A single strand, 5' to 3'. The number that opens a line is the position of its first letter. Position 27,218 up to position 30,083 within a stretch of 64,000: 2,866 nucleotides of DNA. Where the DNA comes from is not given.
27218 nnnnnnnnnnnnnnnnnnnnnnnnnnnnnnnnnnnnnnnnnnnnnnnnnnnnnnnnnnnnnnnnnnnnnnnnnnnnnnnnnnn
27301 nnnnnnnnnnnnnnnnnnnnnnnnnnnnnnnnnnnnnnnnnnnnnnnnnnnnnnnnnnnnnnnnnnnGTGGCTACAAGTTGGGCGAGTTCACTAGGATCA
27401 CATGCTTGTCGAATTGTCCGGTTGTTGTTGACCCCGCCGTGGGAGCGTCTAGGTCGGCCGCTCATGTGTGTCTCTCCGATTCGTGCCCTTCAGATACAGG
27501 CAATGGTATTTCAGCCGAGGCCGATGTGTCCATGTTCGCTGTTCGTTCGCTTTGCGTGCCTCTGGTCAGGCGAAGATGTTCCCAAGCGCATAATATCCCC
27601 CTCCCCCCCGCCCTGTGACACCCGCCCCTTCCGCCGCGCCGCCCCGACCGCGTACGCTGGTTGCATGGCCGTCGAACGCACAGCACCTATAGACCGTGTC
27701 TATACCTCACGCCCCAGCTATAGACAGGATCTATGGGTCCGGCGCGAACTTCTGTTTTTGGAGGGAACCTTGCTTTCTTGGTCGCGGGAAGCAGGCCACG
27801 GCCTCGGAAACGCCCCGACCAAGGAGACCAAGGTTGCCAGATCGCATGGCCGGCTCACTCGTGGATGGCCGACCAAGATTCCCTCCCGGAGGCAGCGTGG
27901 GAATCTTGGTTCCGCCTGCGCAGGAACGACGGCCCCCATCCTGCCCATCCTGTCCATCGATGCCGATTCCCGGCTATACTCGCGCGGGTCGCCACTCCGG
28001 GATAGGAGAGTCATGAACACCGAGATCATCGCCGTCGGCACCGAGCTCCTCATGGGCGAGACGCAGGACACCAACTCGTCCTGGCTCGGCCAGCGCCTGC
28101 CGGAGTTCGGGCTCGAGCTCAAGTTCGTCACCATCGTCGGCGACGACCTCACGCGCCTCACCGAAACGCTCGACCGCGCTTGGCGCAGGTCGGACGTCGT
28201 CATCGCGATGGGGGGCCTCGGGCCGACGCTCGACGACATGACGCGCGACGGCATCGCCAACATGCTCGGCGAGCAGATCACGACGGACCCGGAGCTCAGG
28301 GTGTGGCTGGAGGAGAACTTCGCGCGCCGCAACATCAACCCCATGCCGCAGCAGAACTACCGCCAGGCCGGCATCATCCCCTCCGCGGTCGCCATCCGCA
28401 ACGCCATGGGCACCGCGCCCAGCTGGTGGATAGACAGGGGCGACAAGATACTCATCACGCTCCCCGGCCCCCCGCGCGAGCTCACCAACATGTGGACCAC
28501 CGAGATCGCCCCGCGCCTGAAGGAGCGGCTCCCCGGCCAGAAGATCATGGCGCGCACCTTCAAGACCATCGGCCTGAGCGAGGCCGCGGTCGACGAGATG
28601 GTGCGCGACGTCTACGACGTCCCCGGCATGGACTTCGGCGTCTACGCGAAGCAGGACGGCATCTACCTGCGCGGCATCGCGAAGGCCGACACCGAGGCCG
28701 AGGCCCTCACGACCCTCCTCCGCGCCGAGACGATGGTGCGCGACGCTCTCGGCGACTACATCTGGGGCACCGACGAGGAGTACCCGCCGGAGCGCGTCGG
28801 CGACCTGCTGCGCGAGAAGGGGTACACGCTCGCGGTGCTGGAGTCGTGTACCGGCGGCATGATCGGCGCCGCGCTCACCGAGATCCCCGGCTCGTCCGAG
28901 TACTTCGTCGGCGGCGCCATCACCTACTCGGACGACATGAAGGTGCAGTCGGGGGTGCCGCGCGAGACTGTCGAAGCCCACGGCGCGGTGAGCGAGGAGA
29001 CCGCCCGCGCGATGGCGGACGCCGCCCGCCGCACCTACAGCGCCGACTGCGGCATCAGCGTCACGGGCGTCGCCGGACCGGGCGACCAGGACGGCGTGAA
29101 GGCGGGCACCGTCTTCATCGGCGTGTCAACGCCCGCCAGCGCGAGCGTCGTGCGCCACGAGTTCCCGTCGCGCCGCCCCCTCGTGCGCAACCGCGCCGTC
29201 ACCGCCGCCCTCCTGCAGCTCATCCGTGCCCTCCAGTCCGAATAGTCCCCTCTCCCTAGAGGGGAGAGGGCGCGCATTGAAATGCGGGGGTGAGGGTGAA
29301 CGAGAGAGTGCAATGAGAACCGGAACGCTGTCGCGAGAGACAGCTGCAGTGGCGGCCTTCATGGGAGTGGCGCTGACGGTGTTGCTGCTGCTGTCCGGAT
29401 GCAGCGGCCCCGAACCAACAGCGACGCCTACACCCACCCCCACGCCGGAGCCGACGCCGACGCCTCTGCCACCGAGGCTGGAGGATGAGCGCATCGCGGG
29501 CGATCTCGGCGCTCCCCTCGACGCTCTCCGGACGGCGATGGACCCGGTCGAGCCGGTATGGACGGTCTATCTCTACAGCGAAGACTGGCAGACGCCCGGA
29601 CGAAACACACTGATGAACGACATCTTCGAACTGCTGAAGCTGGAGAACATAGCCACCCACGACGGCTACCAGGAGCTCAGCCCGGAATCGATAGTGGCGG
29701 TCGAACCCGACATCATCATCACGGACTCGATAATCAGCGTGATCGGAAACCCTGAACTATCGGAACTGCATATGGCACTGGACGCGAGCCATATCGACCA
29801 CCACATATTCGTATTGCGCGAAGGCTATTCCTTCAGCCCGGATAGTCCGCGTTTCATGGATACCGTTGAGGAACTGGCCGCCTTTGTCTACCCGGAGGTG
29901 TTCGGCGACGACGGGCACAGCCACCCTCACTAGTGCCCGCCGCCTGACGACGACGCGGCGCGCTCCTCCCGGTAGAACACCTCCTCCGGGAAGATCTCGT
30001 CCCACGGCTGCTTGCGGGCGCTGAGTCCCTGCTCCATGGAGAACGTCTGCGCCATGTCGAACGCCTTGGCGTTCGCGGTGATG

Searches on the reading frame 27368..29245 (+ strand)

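Call 30: search_protein_families(library=pfam, proteins=[window:27368-29245:+], max_evalue=0.00001)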
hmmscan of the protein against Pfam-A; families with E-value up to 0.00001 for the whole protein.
window:27368-29245:+ (625 aa): 3 families
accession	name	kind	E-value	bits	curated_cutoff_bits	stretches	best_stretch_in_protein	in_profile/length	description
PF02464.23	CinA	-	5.8e-49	166.1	23.5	1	475-621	6-154/155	Competence-damaged protein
PF00994.29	MoCF_biosynth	-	3.2e-33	114.9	26.6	1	219-385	1-143/144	Probable molybdopterin binding domain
PF18146.6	CinA_KH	-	9.2e-13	48.5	27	1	396-467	2-73/73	Damage-inducible protein CinA KH domain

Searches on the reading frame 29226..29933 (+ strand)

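Call 30: search_protein_families(library=pfam, proteins=[window:29226-29933:+], max_evalue=0.00001)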
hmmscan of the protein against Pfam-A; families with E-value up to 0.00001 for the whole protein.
window:29226-29933:+ (235 aa): 1 family
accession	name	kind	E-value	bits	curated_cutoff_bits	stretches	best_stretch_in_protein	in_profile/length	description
PF01497.23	Peripla_BP_2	-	1e-06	28.8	27.5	1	101-167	126-198/235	Periplasmic binding protein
